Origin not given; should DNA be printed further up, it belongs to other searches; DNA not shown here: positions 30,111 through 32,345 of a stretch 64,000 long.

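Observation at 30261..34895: Three-gene operon: two paralogous unknown proteins plus a leaderless T4-lysozyme-like protein (candidate undescribed lytic/toxin module)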

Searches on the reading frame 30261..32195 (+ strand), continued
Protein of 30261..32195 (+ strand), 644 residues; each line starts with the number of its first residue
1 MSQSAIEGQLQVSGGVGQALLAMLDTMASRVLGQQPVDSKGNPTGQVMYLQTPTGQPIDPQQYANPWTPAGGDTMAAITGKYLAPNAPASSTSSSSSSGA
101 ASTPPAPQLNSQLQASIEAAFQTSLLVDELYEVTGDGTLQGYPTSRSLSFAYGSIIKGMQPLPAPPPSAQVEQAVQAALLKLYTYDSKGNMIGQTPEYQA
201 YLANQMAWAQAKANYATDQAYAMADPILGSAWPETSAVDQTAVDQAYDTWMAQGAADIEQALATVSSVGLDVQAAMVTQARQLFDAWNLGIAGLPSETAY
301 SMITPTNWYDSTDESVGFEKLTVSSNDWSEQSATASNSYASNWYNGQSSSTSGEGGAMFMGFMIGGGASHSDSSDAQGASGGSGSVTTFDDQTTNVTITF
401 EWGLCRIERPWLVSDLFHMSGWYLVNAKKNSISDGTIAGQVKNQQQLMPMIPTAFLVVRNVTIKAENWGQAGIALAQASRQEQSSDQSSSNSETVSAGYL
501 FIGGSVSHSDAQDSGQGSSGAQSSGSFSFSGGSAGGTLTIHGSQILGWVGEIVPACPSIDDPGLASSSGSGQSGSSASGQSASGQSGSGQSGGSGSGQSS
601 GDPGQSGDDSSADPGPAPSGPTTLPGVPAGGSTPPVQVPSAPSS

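Call 62: get_annotated_region(hit=H1, flank=8000)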
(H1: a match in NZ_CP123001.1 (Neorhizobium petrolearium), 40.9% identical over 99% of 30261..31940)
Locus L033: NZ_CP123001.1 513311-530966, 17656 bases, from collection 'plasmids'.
description: Neorhizobium petrolearium strain OS53 plasmid unnamed1, complete sequence
organism: Neorhizobium petrolearium (NCBI taxid 515361)
taxonomy: Bacteria; Pseudomonadota; Alphaproteobacteria; Hyphomicrobiales; Rhizobiaceae; Neorhizobium; Neorhizobium petrolearium
host: -; source: single cell,petroleum contaminated soil; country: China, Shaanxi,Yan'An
typing (MOB-suite, as given by PLSDB): non-mobilizable
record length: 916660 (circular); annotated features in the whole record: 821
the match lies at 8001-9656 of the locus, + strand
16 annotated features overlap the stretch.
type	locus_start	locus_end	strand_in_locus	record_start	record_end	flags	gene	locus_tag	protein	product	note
CDS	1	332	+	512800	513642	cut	-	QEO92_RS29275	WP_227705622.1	hypothetical protein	-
CDS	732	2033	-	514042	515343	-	-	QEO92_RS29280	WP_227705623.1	YbfB/YjiJ family MFS transporter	-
CDS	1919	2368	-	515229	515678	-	-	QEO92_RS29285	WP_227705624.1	GNAT family N-acetyltransferase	-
CDS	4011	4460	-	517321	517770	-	-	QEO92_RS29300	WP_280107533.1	hypothetical protein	-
CDS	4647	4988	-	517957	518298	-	-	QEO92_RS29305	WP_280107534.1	hypothetical protein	-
CDS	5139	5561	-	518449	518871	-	-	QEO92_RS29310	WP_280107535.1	hypothetical protein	-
CDS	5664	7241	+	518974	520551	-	-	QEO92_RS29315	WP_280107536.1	hypothetical protein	-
CDS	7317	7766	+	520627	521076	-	-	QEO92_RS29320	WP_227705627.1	hypothetical protein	-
CDS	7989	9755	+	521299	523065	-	-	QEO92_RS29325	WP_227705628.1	hypothetical protein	-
CDS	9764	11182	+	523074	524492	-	-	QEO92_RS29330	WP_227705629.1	hypothetical protein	-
CDS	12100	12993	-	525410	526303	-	-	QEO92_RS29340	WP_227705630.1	SDR family oxidoreductase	-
CDS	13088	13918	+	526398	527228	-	-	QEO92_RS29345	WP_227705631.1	helix-turn-helix transcriptional regulator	-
CDS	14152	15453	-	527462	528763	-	-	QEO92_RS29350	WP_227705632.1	sorbosone dehydrogenase family protein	-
CDS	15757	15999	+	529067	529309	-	-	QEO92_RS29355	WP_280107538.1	hypothetical protein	-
CDS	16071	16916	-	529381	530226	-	-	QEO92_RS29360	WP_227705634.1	fumarylacetoacetate hydrolase family protein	-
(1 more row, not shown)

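Call 63: search_protein_representatives(alignment_id=A1)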
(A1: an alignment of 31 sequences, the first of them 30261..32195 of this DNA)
Query: 31 sequences, 568 profile positions. Proteins with E-value up to 0.001 (for the whole library): 1288; up to 1e-10: 520; up to 1e-30: 177. The best 150 are listed.
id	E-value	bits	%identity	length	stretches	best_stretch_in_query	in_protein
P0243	1.9e-247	838.8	-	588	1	3-564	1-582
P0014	8.0e-221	750.9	-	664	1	4-564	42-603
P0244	8.2e-216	734.4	-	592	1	4-564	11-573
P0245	3.6e-208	709.1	-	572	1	4-564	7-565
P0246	8.0e-208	708.0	-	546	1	3-556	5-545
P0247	1.3e-207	707.3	-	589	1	4-558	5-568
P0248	3.7e-200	682.7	-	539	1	3-557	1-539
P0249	6.2e-199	678.6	-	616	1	3-564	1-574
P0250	1.5e-197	674.1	-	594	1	4-554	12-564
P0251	1.7e-197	673.9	-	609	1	3-558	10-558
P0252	3.9e-196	669.4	-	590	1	13-564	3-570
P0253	5.2e-194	662.4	-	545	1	3-549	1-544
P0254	6.1e-193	658.9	-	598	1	1-562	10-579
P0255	2.1e-191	653.8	-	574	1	6-564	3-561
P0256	9.1e-186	635.2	-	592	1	6-556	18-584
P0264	3.3e-169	580.5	-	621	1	5-562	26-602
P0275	1.2e-117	410.3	-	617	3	3-280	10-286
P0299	5.1e-71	256.3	-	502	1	15-560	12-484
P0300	1.6e-69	251.4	-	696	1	112-326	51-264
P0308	3.0e-64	234.0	-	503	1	10-559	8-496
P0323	6.1e-54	200.0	-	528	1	29-562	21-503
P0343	3.7e-47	177.6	-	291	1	424-549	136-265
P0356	1.0e-42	162.9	-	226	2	135-200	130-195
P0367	4.5e-40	154.2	-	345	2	370-561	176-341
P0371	4.0e-39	151.0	-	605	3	17-310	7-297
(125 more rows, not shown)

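Call 64: search_protein_families(library=pfam, proteins=[P0300, P0275, P0371, P0299, P0308, P0323, P0264, P0343, P0356, P0367], max_evalue=0.01)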
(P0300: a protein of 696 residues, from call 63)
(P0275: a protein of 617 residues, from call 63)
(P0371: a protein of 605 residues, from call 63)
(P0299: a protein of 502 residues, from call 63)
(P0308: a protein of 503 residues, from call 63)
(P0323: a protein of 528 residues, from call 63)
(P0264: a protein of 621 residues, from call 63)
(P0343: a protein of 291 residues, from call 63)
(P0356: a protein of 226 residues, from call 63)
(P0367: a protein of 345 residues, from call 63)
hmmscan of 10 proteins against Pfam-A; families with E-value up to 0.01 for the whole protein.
P0300 (696 aa): 0 families

P0275 (617 aa): 0 families

P0371 (605 aa): 0 families

P0299 (502 aa): 1 family
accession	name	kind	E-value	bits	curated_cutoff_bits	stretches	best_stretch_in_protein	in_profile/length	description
PF13609.12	Porin_4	-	0.0015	18.8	27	0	290-340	240-291/310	Gram-negative porin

P0308 (503 aa): 0 families

P0323 (528 aa): 0 families

P0264 (621 aa): 0 families

P0343 (291 aa): 1 family
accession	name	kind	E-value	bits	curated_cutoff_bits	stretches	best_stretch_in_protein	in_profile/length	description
PF06808.19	DctM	-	5.2e-25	88.6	23.8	1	1-125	12-138/413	Tripartite ATP-independent periplasmic transporter, DctM component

P0356 (226 aa): 0 families

P0367 (345 aa): 0 families

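Call 70: search_protein_families(library=pfam, proteins=[L032:11566-12267:+, L032:12532-14121:+, L032:7134-7586:-, L005:7438-7812:-, L005:7021-7338:-, L032:11084-11566:+, L033:5664-7241:+, L016:9398-11209:+, L014:7211-7996:-, L019:7376-7801:+], max_evalue=0.05)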
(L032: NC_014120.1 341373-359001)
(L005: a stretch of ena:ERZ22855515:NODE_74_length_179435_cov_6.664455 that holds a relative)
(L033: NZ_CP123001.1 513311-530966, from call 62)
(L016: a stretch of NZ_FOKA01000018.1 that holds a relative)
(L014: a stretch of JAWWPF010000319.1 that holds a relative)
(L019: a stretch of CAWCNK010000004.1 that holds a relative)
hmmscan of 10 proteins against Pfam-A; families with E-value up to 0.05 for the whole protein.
L032:11566-12267:+ (233 aa): 0 families

L032:12532-14121:+ (529 aa): 0 families

L032:7134-7586:- (150 aa): 0 families

L005:7438-7812:- (124 aa): 0 families

L005:7021-7338:- (105 aa): 1 family
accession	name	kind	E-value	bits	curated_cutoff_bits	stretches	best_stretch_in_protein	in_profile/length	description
PF01471.23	PG_binding_1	-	0.0021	18.7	23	1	32-70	3-40/57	Putative peptidoglycan binding domain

L032:11084-11566:+ (160 aa): 3 families
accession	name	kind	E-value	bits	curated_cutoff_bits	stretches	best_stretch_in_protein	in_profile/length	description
PF05838.17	Glyco_hydro_108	-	1.1e-21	77.6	21.2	1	9-88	2-85/85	Glycosyl hydrolase 108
PF09374.15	PG_binding_3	-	1.6e-05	25.4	24.6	1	91-151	3-75/76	Predicted Peptidoglycan domain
PF01471.23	PG_binding_1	-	0.046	14.4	23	0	101-115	21-35/57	Putative peptidoglycan binding domain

L033:5664-7241:+ (525 aa): 4 families
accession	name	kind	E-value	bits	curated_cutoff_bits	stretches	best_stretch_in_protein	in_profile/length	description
PF00486.34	Trans_reg_C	-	0.0077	16.7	26.2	1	308-360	9-60/77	Transcriptional regulatory protein, C terminal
PF03704.23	BTAD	-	0.024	15.4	22.1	0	411-514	38-141/146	Bacterial transcriptional activator domain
PF13432.12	TPR_16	-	0.035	15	32.7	1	453-499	15-61/65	Tetratricopeptide repeat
PF13174.12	TPR_6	-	0.036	15.2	26.3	0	439-468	4-33/33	Tetratricopeptide repeat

L016:9398-11209:+ (603 aa): 0 families

L014:7211-7996:- (261 aa): 1 family
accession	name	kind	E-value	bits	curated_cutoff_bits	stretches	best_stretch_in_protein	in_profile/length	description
PF20599.3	DUF6796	-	0.047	13.7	26.9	0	181-212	54-85/225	Family of unknown function (DUF6796)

L019:7376-7801:+ (141 aa): 2 families
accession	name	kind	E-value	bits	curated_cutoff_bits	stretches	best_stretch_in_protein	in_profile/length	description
PF08818.16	DUF1801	-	1.8e-11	44.7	27.2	1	31-125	1-83/85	Domain of unknown function (DU1801)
PF18899.5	DUF5655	-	0.04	14.4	24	1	20-119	1-99/109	Domain of unknown function (DUF5655)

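Call 78: find_related_loci(query=A2, collection=viral_contigs, flank=8000)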
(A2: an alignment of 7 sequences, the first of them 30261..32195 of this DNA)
Query A2 (644 aa) in viral_contigs; peptide patterns used: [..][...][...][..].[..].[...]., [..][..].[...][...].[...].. (x = any residue, [..] = any of these).
113 stretches matched a pattern, but none encodes a relative of the query by tblastn (E <= 1e-3).

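Call 83: search_protein_families(library=pfam, proteins=[L009:7040-7960:+], max_evalue=0.05)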
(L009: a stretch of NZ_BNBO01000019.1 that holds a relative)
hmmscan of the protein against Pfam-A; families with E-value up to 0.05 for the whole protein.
L009:7040-7960:+ (306 aa): 0 families

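Call 93: search_solved_structures(query=A1, max_evalue=10)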
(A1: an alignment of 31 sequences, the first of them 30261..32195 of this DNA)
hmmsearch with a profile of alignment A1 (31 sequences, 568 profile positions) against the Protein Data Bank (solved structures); distinct sequences matched with E-value up to 10: 1.
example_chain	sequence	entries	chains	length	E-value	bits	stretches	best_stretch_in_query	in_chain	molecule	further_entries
7k76_A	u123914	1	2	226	0.035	15.8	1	36-91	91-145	Heavy chain of MAD2-6 IgG Fab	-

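Call 98: find_encoding_contigs(protein=P0093, flank=6000, max_places=1)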
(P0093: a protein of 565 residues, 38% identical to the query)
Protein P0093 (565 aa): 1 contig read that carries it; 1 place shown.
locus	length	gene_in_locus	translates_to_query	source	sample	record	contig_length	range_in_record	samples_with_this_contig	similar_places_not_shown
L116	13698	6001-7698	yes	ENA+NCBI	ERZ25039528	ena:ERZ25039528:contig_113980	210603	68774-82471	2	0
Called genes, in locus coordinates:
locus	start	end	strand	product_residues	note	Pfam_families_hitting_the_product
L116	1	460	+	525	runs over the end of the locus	PF13292:DXP_synthase_N, PF00676:E1_dh (weak), PF02779:Transket_pyr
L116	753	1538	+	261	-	PF05494:MlaC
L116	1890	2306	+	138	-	PF13506:Glyco_transf_21, PF13641:Glyco_tranf_2_3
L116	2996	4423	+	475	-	PF04055:Radical_SAM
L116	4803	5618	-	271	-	PF00182:Glyco_hydro_19, PF01471:PG_binding_1, PF09374:PG_binding_3 (faint)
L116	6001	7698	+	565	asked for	-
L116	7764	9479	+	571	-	-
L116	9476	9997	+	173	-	-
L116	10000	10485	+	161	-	PF06037:DUF922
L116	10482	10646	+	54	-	-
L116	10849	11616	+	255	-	PF00378:ECH_1, PF16113:ECH_2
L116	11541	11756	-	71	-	-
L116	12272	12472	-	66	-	-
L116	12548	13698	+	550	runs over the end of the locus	PF07969:Amidohydro_3, PF01979:Amidohydro_1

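Call 99: find_encoding_contigs(protein=P0060, flank=6000, max_places=1)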
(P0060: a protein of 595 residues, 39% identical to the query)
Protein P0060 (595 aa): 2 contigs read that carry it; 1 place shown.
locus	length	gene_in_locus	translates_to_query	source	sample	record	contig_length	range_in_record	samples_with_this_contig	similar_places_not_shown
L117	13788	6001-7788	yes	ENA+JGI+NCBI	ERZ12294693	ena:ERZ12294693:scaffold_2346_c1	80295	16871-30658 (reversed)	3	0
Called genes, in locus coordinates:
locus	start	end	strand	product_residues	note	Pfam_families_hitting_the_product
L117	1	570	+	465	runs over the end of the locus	PF00672:HAMP (weak), PF00512:HisKA, PF02518:HATPase_c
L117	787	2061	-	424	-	PF01053:Cys_Met_Meta_PP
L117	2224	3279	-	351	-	PF00296:Bac_luciferase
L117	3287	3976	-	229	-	PF03737:RraA-like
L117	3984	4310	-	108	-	PF07978:NIPSNAP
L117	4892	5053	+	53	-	-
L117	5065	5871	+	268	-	-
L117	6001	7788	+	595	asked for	-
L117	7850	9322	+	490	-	-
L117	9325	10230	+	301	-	-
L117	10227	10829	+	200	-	PF16754:Pesticin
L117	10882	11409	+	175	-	-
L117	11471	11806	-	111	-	PF01588:tRNA_bind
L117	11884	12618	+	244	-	PF23023:Anti-Pycsar_Apyc1, PF00753:Lactamase_B, PF12706:Lactamase_B_2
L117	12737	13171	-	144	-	PF09361:Phasin_2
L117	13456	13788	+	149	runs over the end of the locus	PF03061:4HBT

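Call 100: find_encoding_contigs(protein=P0080, flank=6000, max_places=1)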
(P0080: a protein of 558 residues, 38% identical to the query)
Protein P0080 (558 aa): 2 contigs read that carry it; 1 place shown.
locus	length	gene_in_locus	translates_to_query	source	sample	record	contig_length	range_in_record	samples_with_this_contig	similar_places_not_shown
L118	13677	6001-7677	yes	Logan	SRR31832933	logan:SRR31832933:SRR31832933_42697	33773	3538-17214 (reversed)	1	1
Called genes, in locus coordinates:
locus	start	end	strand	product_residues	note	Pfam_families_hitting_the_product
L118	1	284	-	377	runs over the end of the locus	PF00355:Rieske, PF19298:KshA_C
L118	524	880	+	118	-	PF12680:SnoaL_2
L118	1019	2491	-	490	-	-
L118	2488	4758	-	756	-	PF20628:Dyp_perox_C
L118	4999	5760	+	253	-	PF00106:adh_short, PF08659:KR, PF13561:adh_short_C2, PF23441:SDR (weak)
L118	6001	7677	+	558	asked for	-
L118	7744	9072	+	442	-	-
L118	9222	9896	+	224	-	PF01852:START, PF03364:Polyketide_cyc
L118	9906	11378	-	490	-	PF02554:CstA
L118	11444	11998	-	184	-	PF01965:DJ-1_PfpI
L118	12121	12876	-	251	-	PF00106:adh_short, PF08659:KR, PF13561:adh_short_C2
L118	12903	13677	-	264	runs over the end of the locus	PF00106:adh_short, PF08659:KR, PF01370:Epimerase (faint), PF13561:adh_short_C2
